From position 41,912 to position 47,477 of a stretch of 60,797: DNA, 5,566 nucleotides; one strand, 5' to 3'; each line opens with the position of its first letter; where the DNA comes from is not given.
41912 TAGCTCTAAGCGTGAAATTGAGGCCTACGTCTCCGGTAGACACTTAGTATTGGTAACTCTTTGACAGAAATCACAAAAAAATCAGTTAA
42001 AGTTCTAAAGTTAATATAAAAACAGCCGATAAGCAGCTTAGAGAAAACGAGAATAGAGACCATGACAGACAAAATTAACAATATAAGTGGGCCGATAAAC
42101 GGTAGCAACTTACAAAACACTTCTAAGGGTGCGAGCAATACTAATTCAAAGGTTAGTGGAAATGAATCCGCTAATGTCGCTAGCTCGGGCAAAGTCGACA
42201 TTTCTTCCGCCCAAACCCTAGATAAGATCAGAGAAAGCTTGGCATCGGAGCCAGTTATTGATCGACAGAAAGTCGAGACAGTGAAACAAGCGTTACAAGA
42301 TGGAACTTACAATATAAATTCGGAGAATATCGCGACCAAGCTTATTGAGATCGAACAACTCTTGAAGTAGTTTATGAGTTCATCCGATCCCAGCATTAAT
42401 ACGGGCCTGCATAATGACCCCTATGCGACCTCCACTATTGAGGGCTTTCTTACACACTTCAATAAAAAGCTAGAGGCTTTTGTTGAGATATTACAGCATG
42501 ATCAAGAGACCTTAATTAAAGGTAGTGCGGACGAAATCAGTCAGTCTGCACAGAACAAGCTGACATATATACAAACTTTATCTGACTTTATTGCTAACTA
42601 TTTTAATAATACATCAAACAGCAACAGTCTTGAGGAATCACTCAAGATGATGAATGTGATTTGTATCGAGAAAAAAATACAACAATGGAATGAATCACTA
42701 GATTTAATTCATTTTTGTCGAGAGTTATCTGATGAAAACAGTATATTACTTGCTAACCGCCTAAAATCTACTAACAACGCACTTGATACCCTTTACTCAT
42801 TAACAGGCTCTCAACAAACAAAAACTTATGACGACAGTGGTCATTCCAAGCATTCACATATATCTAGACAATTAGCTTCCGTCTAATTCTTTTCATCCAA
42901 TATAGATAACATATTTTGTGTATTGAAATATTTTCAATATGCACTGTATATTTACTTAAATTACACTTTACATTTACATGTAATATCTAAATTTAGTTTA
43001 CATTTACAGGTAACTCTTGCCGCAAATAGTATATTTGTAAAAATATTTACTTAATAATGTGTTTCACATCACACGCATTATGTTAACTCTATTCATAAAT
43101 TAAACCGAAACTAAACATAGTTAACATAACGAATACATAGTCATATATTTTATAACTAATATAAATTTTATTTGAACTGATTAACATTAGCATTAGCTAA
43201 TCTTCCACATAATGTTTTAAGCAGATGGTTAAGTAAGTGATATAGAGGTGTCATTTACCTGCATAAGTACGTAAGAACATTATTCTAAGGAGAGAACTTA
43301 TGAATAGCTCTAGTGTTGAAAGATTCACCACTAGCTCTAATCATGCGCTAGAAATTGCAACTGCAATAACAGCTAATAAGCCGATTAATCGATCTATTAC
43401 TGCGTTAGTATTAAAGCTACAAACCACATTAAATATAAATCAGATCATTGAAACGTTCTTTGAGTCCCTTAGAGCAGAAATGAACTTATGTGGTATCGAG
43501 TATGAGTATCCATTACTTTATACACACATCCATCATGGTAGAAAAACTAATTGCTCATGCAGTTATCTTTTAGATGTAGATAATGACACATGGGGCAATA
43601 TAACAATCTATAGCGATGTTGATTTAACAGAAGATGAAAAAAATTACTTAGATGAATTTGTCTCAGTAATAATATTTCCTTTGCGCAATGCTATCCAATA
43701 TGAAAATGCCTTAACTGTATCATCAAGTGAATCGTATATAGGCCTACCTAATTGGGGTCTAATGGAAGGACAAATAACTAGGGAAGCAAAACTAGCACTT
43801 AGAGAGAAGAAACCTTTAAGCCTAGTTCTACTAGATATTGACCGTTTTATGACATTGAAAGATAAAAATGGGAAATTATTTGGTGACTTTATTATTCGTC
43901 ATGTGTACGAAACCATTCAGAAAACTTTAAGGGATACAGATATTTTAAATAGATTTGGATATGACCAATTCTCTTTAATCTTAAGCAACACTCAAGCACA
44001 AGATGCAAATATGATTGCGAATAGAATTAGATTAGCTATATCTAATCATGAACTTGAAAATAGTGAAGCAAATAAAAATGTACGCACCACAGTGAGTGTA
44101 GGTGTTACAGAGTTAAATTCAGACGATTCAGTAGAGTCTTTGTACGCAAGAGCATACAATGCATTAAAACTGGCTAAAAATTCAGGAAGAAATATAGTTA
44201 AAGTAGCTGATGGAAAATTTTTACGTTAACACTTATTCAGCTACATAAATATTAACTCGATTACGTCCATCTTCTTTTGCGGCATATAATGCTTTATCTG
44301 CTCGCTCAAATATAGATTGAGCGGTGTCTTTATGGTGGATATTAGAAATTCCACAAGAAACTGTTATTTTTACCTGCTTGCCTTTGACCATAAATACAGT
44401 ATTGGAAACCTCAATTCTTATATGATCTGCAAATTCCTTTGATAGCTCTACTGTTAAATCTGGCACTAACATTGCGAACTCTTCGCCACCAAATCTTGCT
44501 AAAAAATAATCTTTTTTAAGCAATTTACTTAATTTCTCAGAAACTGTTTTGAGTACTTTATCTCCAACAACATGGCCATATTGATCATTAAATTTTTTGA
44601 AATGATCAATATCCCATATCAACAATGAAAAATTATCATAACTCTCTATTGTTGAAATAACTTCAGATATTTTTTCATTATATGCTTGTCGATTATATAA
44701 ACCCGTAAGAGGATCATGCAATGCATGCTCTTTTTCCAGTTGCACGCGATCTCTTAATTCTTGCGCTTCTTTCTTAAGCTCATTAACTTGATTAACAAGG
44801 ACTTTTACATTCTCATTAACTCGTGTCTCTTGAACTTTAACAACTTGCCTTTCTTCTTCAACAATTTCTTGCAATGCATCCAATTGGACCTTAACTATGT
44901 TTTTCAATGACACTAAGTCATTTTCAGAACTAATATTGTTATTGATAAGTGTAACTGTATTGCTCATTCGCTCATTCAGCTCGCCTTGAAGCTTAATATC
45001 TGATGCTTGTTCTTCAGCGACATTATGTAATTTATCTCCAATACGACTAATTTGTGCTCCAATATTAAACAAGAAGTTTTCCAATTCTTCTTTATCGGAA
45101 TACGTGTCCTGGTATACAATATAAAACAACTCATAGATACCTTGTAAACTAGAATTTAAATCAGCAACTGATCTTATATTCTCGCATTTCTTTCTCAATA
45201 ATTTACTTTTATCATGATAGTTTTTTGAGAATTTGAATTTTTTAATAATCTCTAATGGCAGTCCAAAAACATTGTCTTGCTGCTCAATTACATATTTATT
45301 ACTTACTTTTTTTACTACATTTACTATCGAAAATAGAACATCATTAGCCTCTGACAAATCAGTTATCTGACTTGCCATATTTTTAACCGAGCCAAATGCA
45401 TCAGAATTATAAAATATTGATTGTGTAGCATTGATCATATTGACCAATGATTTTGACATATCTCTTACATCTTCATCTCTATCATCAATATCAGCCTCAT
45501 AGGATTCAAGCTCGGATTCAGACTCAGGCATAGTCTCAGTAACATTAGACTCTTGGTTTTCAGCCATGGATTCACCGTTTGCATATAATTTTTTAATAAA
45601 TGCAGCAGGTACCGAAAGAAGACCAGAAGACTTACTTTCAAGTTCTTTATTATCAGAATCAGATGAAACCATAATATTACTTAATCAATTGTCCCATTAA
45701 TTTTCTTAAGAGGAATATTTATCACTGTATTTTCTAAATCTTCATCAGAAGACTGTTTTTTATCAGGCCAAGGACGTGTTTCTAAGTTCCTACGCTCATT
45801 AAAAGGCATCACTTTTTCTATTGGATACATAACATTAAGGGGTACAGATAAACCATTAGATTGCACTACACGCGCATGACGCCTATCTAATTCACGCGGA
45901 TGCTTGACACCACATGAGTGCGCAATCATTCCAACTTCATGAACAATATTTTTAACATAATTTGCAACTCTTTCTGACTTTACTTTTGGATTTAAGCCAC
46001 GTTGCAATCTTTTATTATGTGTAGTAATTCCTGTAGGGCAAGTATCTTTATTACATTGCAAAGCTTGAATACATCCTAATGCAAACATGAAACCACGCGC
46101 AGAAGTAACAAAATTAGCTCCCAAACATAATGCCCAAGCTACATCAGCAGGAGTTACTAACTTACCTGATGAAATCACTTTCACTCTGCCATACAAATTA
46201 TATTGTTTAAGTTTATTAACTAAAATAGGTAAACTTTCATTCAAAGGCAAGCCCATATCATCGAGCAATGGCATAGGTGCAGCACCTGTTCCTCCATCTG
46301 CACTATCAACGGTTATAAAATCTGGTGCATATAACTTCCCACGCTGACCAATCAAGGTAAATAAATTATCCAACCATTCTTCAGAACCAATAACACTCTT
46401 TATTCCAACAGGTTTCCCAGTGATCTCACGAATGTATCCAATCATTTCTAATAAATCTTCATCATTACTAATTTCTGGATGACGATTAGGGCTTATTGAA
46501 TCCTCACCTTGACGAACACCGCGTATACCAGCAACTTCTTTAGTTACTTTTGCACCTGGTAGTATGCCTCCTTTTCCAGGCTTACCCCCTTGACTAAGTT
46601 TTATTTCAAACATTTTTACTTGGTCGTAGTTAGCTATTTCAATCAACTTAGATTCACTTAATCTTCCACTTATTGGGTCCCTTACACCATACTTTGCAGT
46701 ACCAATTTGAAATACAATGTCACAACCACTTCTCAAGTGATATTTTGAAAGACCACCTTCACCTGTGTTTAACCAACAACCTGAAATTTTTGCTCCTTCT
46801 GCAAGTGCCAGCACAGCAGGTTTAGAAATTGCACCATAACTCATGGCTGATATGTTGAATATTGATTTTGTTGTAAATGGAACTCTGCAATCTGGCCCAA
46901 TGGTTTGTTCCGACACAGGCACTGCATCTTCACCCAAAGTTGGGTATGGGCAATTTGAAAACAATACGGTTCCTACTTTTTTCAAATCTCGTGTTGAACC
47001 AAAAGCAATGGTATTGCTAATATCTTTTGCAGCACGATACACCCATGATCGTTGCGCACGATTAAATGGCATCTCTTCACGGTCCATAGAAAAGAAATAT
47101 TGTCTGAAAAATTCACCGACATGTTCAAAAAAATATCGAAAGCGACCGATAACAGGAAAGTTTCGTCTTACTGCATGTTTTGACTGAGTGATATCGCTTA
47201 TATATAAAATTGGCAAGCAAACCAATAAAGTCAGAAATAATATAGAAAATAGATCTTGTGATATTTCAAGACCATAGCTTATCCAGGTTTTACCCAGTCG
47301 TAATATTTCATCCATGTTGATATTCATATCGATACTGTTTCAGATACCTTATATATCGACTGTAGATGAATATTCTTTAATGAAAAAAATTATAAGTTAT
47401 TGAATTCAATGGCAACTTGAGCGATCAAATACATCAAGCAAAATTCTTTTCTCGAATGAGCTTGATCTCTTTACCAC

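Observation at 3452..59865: Eight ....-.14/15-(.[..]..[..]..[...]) promoters: an expanded FliA regulon readable from the DNA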

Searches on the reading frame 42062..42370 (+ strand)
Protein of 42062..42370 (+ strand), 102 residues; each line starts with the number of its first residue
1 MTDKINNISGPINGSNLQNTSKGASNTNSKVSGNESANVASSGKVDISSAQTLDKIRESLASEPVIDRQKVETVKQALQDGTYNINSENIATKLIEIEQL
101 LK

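Call 7: search_protein_families(library=ncbifam, proteins=[window:42062-42370:+])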
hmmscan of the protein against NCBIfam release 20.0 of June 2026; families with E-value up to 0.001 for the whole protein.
window:42062-42370:+ (102 aa): 1 family
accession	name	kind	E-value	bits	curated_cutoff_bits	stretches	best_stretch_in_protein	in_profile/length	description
TIGR03824.1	FlgM_jcvi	equivalog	5.3e-17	62.4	40.75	1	4-98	2-97/98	flagellar biosynthesis anti-sigma factor FlgM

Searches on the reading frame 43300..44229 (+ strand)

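Call 7: search_protein_families(library=ncbifam, proteins=[window:43300-44229:+])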
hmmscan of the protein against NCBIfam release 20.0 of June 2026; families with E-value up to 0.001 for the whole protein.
window:43300-44229:+ (309 aa): 22 families
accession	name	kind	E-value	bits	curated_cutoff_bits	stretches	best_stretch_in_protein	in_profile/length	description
NF007135.0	PRK09581.1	equivalog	3.8e-34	118.3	474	1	135-301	286-453/457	PleD family two-component system response regulator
NF051473.1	DigCycDgcsShew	equivalog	9.8e-34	117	400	1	20-302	17-290/291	diguanylate cyclase DgcS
TIGR00254.1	GGDEF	domain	1.8e-32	112.3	37.4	1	145-303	9-167/168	diguanylate cyclase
NF007380.0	PRK09894.1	equivalog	5.4e-31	108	256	1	137-304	125-288/296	diguanylate cyclase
NF038266.1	diguan_SiaD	equivalog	1.6e-30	106.3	290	1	139-299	92-251/252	biofilm regulation diguanylate cyclase SiaD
NF041606.1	dguan_cyc_DgcA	equivalog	2.9e-29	102.1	370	1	167-303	204-339/340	diguanylate cyclase DgcA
NF011955.1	PRK15426.1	equivalog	5.3e-23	81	408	1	149-304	406-562/564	cellulose biosynthesis regulator diguanylate cyclase DgcQ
NF047654.1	DiguCycDgcRLepto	equivalog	1.6e-22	79.8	500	1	136-300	128-293/295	diguanylate cyclase DgcR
NF007298.0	PRK09776.1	equivalog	3.7e-19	68.2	1135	1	144-302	687-844/1111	diguanylate cyclase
NF007599.0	PRK10245.1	equivalog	1.8e-18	66.2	402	1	141-303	210-370/371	diguanylate cyclase AdrA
NF050064.1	BlResRespRegCbrR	equivalog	1.9e-18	66.6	600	1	168-302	281-413/415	bile resistance response regulator CbrR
NF007423.1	PRK09966.1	equivalog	7.2e-18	64.6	325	1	143-289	241-386/390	diguanylate cyclase DgcN/YfiN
NF045675.1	PhdiestaseDibA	equivalog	3.1e-16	58.9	980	1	110-298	172-359/623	phosphodiesterase DibA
NF040885.1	diguan_DgcJ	equivalog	1.1e-15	57.4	500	1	143-295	343-488/493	diguanylate cyclase DgcJ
NF007474.0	PRK10060.1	equivalog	2.9e-15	55.5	782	1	140-301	236-393/663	cyclic di-GMP phosphodiesterase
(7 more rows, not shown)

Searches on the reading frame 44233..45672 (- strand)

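Call 6: search_protein_families(library=pfam, proteins=[window:44233-45672:-])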
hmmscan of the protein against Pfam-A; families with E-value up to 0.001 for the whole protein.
window:44233-45672:- (479 aa): 3 families
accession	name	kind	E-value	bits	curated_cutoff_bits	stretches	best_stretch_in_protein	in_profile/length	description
PF00990.26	GGDEF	-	5.9e-43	146.9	23.8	1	317-472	1-161/161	Diguanylate cyclase, GGDEF domain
PF22335.1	Cas10-Cmr2_palm2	-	8.8e-06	26.3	27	1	373-473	27-132/133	Cas10/Cmr2, second palm domain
PF20975.2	DGCcoil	-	0.00042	20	26.7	1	141-298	202-358/359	DGC-associated coil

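Call 35: search_protein_families(library=ncbifam, proteins=[window:44233-45672:-], max_evalue=0.01)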
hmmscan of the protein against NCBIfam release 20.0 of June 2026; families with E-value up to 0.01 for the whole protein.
window:44233-45672:- (479 aa): 21 families
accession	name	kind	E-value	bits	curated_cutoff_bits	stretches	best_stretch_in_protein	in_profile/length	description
NF007135.0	PRK09581.1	equivalog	2.8e-46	158.3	474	1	295-474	271-453/457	PleD family two-component system response regulator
TIGR00254.1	GGDEF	domain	7.3e-44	149.4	37.4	1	315-474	3-165/168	diguanylate cyclase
NF038266.1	diguan_SiaD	equivalog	2.6e-43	148.2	290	1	258-473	31-252/252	biofilm regulation diguanylate cyclase SiaD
NF007423.1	PRK09966.1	equivalog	3e-43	148.2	325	1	255-466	178-390/390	diguanylate cyclase DgcN/YfiN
NF007380.0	PRK09894.1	equivalog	2.2e-41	142.2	256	1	288-476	102-287/296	diguanylate cyclase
NF007298.0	PRK09776.1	equivalog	2.4e-35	121.7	1135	1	315-477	682-846/1111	diguanylate cyclase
NF041606.1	dguan_cyc_DgcA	equivalog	2.7e-35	121.9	370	1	335-475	196-338/340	diguanylate cyclase DgcA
NF047654.1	DiguCycDgcRLepto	equivalog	2.4e-34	118.6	500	1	305-473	124-293/295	diguanylate cyclase DgcR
NF045675.1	PhdiestaseDibA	equivalog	3.2e-33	115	980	1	314-479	200-367/623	phosphodiesterase DibA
NF051473.1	DigCycDgcsShew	equivalog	4.4e-33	114.9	400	1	290-475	108-290/291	diguanylate cyclase DgcS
NF011955.1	PRK15426.1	equivalog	1.8e-31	109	408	1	316-475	397-560/564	cellulose biosynthesis regulator diguanylate cyclase DgcQ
NF007474.0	PRK10060.1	equivalog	1.5e-30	106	782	1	314-478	234-397/663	cyclic di-GMP phosphodiesterase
NF047872.1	GGDEF_GdpS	equivalog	5.8e-29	101.4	400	1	314-473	184-347/355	GGDEF domain-containing protein GdpS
NF053781.1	cdiGMPphdstlr2612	equivalog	1.2e-26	92.7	1600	1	296-476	816-1002/1268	Tlr1612 family c-di-GMP phosphodiesterase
NF052458.1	PhdiestGepA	equivalog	5.9e-24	84.3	1200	1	289-479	400-581/840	phosphodiesterase GepA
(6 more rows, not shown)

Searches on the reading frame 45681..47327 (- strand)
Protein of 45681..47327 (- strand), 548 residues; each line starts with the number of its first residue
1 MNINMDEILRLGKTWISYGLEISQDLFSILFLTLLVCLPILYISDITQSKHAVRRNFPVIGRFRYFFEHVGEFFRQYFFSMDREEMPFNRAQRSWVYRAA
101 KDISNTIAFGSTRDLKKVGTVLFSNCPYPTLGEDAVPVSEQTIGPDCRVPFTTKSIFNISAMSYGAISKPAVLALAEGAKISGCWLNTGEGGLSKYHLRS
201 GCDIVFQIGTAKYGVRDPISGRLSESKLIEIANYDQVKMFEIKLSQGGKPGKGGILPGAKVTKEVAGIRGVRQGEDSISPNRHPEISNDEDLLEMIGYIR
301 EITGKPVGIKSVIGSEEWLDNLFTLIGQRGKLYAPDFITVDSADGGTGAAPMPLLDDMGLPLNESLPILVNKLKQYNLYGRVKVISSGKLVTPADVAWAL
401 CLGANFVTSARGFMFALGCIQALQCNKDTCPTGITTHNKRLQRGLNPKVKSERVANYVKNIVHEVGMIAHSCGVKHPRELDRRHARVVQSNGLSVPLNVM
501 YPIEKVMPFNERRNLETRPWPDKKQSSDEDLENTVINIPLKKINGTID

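Call 6: search_protein_families(library=pfam, proteins=[window:45681-47327:-])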
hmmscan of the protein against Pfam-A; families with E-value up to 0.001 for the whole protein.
window:45681-47327:- (548 aa): 2 families
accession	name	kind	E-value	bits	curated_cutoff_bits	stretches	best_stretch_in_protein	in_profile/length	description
PF01645.23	Glu_synthase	-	1.4e-86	291.5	20.4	1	147-474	59-368/369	Conserved region in glutamate synthase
PF01070.24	FMN_dh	-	0.00036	20.1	24.9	1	379-419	271-311/350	FMN-dependent dehydrogenase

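Call 35: search_protein_families(library=ncbifam, proteins=[window:45681-47327:-], max_evalue=0.01)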
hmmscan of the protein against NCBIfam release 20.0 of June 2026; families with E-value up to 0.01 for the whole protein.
window:45681-47327:- (548 aa): 2 families
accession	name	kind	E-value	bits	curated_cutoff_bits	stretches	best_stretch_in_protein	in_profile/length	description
NF008730.0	PRK11750.1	equivalog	1.4e-37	128.7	1047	1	157-483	861-1168/1490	glutamate synthase large subunit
TIGR02151.1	IPP_isom_2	equivalog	0.0016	17.4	281.3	1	380-415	258-293/338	type 2 isopentenyl-diphosphate Delta-isomerase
